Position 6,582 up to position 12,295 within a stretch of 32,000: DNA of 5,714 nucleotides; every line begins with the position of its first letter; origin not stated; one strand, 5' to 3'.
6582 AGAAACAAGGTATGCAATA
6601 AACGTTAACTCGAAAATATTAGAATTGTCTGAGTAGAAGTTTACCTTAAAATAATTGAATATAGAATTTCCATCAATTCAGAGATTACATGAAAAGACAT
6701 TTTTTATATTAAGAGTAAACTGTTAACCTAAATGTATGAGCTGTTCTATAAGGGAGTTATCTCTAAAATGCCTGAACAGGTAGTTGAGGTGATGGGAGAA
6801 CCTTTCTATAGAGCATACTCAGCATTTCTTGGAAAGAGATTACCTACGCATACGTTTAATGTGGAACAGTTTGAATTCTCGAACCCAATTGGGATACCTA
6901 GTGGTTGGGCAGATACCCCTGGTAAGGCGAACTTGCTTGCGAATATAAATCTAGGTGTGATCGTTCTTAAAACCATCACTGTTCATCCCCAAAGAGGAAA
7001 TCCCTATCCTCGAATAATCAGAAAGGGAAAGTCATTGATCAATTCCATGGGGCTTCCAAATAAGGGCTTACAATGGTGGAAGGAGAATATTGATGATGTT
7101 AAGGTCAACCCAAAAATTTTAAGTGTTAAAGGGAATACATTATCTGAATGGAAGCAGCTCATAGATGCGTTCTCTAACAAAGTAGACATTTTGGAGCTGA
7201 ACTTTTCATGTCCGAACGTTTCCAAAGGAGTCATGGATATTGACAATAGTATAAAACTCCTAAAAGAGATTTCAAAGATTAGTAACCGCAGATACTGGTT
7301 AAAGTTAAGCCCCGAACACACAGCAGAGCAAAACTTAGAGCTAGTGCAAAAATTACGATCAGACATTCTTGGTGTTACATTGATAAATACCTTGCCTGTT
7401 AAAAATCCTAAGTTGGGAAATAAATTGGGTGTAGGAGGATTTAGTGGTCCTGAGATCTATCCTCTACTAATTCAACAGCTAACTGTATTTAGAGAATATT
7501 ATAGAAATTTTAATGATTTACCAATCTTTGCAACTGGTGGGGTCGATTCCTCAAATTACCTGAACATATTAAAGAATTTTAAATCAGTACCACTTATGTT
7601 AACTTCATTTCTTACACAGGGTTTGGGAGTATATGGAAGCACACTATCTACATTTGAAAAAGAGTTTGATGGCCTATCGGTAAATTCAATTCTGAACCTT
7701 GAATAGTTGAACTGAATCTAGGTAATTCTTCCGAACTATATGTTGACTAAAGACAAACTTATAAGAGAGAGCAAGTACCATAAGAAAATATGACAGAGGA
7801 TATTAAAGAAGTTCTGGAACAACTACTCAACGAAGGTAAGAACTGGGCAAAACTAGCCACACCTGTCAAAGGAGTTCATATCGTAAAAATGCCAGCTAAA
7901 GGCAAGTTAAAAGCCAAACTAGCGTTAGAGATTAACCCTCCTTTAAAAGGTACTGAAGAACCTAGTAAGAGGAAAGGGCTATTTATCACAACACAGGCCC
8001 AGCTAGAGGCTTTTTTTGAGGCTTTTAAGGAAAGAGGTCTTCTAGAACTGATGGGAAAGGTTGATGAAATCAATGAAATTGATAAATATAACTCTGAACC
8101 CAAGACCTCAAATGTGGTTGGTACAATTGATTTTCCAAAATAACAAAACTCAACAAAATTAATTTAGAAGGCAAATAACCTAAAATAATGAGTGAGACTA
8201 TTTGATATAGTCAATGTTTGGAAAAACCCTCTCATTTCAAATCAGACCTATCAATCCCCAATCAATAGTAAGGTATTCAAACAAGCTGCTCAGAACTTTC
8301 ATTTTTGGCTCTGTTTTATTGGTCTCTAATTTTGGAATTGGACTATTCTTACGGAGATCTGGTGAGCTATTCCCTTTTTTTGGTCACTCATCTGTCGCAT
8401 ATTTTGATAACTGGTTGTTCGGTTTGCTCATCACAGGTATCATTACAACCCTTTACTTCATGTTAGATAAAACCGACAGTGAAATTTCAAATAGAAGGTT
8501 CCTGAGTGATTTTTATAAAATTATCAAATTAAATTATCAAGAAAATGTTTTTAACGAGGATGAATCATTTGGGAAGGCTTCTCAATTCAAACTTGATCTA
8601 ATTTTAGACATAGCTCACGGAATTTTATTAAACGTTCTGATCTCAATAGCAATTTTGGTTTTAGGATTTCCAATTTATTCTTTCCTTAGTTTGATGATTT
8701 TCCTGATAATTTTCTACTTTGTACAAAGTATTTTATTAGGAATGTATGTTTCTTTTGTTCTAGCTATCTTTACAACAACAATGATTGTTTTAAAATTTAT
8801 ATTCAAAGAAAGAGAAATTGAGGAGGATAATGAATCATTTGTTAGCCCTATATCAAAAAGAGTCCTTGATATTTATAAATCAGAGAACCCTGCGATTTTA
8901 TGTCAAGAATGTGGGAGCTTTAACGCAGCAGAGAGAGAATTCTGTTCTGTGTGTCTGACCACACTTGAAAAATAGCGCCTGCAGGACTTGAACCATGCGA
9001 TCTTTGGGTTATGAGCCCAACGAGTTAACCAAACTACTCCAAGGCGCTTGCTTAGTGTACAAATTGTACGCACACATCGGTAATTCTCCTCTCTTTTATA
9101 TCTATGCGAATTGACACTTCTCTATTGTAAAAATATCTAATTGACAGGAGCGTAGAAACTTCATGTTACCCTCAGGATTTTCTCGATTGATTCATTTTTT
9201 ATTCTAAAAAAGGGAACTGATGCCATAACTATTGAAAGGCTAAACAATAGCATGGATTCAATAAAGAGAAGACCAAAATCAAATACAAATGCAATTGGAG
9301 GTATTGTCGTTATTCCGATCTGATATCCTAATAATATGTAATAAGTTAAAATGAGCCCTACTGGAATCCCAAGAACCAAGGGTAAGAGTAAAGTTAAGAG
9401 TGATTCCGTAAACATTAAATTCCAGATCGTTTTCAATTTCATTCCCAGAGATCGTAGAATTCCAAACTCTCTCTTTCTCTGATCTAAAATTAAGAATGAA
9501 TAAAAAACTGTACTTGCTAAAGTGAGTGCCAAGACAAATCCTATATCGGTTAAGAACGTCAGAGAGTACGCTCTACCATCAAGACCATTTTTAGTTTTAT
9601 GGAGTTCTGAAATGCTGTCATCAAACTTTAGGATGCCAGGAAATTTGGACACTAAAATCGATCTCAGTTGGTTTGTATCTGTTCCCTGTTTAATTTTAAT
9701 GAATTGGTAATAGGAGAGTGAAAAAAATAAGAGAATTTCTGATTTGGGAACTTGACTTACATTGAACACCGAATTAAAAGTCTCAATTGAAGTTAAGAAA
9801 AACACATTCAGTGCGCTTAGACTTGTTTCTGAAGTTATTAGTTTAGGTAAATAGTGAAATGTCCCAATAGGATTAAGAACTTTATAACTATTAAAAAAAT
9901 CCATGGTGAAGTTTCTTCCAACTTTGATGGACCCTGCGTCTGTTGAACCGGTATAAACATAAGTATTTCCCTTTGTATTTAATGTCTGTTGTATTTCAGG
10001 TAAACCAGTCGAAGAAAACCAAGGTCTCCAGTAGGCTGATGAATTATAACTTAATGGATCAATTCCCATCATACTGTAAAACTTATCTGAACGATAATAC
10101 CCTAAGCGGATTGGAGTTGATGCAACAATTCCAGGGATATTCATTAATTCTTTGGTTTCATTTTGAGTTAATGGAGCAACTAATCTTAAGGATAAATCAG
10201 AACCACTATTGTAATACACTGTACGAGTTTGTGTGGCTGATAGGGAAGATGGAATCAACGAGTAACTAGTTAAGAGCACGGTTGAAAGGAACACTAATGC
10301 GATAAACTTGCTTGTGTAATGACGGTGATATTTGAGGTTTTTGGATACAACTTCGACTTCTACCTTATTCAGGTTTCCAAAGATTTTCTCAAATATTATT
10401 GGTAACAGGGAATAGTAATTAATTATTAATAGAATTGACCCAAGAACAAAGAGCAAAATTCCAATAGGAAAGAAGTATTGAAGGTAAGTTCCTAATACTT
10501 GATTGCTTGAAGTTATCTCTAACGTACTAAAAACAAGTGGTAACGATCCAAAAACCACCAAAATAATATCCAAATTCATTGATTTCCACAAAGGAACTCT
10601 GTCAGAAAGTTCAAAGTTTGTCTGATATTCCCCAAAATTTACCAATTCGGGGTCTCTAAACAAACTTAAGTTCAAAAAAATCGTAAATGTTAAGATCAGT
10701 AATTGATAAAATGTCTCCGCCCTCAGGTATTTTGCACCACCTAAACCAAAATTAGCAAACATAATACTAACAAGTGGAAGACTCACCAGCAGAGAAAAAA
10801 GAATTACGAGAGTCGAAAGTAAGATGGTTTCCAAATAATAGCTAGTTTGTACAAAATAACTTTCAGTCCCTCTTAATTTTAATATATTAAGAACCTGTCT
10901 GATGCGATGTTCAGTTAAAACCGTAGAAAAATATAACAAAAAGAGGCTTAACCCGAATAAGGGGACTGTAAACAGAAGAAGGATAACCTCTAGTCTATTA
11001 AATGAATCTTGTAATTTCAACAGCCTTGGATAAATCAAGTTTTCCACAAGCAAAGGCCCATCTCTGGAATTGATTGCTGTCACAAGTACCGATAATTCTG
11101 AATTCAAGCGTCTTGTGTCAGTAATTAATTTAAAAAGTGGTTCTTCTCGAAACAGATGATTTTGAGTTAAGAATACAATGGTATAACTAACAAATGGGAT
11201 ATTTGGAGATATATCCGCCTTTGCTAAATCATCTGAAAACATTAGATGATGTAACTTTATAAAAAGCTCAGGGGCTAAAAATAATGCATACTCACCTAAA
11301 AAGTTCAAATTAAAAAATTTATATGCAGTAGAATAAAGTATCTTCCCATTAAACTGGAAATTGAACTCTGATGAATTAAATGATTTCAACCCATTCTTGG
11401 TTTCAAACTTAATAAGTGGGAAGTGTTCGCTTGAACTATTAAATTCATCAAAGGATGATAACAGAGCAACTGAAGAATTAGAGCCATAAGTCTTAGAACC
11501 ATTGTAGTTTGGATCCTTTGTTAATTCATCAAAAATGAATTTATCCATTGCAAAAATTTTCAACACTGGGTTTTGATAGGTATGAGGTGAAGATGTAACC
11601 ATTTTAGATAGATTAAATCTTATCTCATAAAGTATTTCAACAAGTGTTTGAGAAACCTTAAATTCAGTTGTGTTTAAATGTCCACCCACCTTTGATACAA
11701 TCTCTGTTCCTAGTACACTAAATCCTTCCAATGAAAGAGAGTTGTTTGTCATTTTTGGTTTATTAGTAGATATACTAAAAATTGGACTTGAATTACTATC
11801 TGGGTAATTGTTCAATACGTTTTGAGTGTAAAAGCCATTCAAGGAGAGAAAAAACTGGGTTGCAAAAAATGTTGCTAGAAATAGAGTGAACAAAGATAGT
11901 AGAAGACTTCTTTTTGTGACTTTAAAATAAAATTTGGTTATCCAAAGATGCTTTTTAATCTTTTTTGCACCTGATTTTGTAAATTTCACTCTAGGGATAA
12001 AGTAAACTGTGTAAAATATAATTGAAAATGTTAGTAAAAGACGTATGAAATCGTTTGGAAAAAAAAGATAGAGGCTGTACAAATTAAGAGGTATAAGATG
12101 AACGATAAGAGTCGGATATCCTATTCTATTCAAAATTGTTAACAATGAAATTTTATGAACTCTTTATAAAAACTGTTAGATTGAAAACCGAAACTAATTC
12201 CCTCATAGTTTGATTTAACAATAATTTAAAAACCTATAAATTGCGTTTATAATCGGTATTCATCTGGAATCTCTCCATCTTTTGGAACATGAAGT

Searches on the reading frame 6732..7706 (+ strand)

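Call 33: search_protein_families(library=pfam, proteins=[window:6732-7706:+], max_evalue=0.001)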
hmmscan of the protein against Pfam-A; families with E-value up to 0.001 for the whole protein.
window:6732-7706:+ (324 aa): 1 family
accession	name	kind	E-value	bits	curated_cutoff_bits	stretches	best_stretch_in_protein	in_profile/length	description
PF01180.27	DHO_dh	-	3.7e-38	131.8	27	1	43-274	5-252/291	Dihydroorotate dehydrogenase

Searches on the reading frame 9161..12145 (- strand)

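Call 33: search_protein_families(library=pfam, proteins=[window:9161-12145:-], max_evalue=0.001)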
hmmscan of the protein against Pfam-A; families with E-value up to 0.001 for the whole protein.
window:9161-12145:- (994 aa): 1 family
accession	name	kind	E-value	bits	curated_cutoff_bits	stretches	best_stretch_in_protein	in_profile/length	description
PF02687.27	FtsX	-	4e-13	49.9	25.5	1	869-985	5-118/120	FtsX-like permease C-terminal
